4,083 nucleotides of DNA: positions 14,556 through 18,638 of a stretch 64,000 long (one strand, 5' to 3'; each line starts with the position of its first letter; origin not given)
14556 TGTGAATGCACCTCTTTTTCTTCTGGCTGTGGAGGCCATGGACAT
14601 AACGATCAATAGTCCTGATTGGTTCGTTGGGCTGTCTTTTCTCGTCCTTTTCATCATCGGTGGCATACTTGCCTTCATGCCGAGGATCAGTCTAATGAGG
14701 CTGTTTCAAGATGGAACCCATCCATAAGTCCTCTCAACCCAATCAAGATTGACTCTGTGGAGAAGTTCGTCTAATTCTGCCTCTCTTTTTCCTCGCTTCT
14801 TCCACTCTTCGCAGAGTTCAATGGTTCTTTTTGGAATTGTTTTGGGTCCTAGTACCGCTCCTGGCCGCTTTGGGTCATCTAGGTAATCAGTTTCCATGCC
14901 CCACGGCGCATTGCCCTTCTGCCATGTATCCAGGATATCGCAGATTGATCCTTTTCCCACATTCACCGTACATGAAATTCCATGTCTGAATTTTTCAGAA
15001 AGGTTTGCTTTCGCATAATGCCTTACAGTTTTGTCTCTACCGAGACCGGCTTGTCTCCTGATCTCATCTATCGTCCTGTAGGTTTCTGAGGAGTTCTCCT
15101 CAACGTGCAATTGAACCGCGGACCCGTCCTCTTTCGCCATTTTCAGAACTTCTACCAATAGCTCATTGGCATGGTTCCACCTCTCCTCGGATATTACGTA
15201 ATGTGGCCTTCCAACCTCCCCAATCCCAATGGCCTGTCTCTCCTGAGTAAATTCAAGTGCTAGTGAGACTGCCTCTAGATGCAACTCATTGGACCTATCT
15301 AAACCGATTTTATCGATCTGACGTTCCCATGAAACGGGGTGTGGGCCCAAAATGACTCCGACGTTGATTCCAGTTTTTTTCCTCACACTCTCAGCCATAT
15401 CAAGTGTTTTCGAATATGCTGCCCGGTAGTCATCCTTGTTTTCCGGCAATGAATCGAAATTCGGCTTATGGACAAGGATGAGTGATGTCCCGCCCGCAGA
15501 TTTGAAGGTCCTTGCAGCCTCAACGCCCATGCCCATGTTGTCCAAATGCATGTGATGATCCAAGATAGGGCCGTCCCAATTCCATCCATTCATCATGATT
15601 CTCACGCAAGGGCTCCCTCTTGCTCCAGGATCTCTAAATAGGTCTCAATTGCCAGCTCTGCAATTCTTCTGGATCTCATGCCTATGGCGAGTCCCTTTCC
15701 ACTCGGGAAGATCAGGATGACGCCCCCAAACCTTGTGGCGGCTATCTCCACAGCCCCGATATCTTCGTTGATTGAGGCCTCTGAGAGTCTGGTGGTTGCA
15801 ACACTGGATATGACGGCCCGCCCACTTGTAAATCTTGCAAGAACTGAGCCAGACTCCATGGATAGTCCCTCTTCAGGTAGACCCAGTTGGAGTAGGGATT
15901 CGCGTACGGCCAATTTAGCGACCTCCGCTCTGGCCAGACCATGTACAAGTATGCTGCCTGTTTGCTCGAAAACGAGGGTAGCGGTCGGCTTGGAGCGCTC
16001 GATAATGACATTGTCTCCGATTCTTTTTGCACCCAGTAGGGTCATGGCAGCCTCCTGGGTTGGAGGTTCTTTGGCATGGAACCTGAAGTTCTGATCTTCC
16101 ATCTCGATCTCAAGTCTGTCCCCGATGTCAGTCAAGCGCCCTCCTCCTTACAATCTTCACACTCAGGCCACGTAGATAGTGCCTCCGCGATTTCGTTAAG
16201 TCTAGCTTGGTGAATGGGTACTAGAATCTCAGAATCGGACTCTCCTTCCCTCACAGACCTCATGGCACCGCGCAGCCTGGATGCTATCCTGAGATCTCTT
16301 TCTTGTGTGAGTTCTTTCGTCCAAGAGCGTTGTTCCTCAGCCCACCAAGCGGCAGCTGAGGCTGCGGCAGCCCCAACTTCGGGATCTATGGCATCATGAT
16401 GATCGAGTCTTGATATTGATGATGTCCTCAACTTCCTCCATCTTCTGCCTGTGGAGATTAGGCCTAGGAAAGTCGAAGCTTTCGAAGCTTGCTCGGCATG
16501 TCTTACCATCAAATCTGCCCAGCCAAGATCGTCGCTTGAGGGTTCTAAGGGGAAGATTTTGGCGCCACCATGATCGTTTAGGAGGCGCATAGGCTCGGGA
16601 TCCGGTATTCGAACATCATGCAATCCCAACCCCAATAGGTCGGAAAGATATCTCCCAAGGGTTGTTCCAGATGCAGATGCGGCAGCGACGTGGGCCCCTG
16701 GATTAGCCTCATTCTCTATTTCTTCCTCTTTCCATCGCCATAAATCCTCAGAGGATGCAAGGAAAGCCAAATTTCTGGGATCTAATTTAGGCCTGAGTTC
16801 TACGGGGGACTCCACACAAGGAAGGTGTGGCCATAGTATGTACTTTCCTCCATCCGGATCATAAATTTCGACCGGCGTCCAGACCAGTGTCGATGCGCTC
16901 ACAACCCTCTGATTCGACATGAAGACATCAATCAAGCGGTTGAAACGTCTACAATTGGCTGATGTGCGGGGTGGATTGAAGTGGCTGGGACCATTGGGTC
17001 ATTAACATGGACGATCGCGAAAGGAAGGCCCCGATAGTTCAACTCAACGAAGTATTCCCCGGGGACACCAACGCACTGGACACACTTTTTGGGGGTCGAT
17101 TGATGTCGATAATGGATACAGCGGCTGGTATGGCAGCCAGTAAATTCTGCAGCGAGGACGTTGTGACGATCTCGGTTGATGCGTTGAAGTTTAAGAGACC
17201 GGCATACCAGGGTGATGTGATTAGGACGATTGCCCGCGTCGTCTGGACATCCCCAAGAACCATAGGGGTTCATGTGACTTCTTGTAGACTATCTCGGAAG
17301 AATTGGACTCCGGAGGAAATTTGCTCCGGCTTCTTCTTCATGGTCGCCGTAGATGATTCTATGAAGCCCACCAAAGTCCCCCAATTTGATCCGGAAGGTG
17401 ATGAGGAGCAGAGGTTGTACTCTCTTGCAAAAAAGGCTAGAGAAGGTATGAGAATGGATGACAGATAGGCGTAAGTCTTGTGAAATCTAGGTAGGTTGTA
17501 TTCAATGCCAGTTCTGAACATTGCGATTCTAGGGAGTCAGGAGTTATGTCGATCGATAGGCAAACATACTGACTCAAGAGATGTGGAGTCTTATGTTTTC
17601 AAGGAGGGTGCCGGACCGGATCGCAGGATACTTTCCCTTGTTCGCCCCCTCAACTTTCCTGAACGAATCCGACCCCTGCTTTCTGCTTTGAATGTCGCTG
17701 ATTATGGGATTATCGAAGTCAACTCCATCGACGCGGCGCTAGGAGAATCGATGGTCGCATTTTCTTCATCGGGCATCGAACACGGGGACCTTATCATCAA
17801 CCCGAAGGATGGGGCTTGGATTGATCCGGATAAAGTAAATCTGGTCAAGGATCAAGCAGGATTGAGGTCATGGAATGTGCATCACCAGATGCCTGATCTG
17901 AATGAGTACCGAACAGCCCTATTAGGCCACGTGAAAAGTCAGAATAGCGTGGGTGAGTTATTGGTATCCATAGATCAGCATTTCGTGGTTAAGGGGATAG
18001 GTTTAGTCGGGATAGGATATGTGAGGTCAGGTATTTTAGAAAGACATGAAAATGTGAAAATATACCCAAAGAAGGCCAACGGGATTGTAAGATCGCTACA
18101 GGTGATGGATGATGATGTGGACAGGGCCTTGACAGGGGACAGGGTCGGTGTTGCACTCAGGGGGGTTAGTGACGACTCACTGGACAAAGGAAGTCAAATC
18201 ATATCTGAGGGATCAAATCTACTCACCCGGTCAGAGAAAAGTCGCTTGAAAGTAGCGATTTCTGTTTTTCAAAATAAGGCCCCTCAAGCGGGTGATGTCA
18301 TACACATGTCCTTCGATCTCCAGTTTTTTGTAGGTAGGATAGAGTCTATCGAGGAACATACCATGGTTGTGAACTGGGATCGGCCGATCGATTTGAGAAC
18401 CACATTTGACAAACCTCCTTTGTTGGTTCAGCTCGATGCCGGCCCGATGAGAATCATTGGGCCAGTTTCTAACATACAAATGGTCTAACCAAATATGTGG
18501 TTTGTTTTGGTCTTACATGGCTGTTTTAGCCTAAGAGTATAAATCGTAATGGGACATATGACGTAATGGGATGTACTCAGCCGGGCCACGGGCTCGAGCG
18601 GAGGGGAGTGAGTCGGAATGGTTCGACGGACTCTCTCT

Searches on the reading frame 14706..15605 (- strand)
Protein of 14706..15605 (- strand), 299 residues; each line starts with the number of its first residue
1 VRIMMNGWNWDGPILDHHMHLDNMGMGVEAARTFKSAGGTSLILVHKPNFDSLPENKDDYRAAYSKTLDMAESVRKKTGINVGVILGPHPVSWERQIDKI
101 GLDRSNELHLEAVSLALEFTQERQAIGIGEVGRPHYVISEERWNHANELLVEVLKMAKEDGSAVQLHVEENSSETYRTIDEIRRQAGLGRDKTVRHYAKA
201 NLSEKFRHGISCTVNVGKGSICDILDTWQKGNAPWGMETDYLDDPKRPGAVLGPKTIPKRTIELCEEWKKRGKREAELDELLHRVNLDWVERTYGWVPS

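Call 65: search_protein_families(library=pfam, proteins=[window:14706-15605:-], max_evalue=0.0001)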
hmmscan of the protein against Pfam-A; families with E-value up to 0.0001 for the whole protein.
window:14706-15605:- (299 aa): 1 family
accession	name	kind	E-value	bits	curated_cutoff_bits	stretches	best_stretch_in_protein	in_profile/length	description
PF01026.27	TatD_DNase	-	2.5e-20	73.4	27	1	16-269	2-234/253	TatD related DNase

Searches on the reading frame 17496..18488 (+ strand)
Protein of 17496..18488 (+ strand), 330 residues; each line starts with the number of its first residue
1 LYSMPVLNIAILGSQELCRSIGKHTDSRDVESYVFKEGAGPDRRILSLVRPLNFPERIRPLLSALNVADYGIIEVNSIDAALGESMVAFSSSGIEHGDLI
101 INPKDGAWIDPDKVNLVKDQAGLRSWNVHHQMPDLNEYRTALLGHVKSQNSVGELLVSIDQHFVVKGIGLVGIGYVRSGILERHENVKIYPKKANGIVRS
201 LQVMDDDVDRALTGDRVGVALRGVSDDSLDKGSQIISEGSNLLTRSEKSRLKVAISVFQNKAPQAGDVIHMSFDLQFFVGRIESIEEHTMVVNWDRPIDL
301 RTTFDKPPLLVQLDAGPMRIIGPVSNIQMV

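Call 65: search_protein_families(library=pfam, proteins=[window:17496-18488:+], max_evalue=0.0001)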
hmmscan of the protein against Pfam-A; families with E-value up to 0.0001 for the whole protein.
window:17496-18488:+ (330 aa): 1 family
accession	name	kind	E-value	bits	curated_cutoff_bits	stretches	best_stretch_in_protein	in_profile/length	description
PF03144.31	GTP_EFTU_D2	-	1.5e-07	32.2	30.3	1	169-233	1-70/73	Elongation factor Tu domain 2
